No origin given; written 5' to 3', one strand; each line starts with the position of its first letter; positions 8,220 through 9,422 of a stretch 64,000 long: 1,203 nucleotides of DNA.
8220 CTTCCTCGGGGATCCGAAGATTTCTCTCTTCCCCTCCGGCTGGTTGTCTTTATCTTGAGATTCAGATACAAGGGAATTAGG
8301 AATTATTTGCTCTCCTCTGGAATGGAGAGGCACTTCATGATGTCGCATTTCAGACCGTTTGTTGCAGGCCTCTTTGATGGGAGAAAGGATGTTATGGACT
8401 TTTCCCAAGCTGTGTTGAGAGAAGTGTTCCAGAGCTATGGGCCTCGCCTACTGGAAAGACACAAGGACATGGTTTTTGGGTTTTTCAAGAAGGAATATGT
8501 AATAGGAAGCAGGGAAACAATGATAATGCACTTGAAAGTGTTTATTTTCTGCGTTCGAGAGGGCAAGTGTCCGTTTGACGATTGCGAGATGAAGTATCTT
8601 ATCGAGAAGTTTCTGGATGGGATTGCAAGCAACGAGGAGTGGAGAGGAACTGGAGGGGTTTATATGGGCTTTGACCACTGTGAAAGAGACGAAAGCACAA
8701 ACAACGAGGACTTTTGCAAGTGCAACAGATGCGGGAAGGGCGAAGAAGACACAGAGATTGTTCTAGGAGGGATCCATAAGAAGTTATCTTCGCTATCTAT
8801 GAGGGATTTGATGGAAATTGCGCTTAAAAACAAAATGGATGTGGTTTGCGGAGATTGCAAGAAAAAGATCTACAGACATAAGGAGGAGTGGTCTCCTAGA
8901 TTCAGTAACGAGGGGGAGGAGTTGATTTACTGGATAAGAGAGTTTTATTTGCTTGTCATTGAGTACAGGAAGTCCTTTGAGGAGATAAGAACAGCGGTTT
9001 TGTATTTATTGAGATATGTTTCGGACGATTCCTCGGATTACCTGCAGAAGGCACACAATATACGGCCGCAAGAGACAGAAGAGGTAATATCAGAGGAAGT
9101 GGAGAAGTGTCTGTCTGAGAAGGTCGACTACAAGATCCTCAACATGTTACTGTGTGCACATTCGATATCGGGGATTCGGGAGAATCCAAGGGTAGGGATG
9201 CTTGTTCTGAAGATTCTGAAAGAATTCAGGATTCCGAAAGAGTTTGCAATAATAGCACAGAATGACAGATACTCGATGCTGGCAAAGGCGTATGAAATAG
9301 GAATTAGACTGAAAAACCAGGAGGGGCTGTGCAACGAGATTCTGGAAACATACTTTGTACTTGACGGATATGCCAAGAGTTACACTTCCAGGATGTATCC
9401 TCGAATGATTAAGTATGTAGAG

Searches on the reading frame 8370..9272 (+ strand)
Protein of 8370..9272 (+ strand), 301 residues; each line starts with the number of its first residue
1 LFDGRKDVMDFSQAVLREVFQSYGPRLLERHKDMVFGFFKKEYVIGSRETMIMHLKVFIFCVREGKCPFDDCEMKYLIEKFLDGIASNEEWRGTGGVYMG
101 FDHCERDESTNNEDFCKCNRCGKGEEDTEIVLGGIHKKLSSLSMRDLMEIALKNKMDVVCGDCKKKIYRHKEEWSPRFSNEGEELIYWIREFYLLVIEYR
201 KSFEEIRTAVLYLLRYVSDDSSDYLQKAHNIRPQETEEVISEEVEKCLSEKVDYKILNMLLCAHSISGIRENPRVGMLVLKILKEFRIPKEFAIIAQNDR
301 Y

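Call 78: predict_structure(alignment_id=A5)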
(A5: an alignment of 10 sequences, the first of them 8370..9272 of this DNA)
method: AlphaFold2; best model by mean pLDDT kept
length: 301 residues; sequences in the alignment: 10
mean_pLDDT: 66.7   pTM: 0.62
mean pLDDT of the five models: 66.7, 66.4, 65.3, 63.5, 63.3
residues with pLDDT >= 90: 6; 70-90: 138; 50-70: 99; < 50: 58
segments of 3 or more residues with pLDDT < 50: 1-8, 10-12, 94-113, 119-126, 151-154, 169-175, 295-301
pLDDT, mean of each block of 10 residues (from residue 1): 43 52 66 80 72 81 74 86 79 47 35 51 50 63 57 53 56 53 79 88 88 69 79 89 83 70 71 77 67 48 40
secondary structure, 60 per line:
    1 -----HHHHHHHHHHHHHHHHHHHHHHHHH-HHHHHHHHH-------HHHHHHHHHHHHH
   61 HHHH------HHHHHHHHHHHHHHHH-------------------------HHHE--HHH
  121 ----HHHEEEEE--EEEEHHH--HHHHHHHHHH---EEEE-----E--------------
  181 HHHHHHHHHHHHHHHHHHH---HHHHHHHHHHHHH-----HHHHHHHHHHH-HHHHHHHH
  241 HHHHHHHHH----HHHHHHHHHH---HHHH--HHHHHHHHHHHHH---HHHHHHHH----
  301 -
elements in order: H6-30 H32-40 H48-64 H71-86 E128-132 E135-138 H144-153 E157-160 H181-199 H203-215 H221-231 H233-249 H254-263 H267-270 H273-285 H289-296
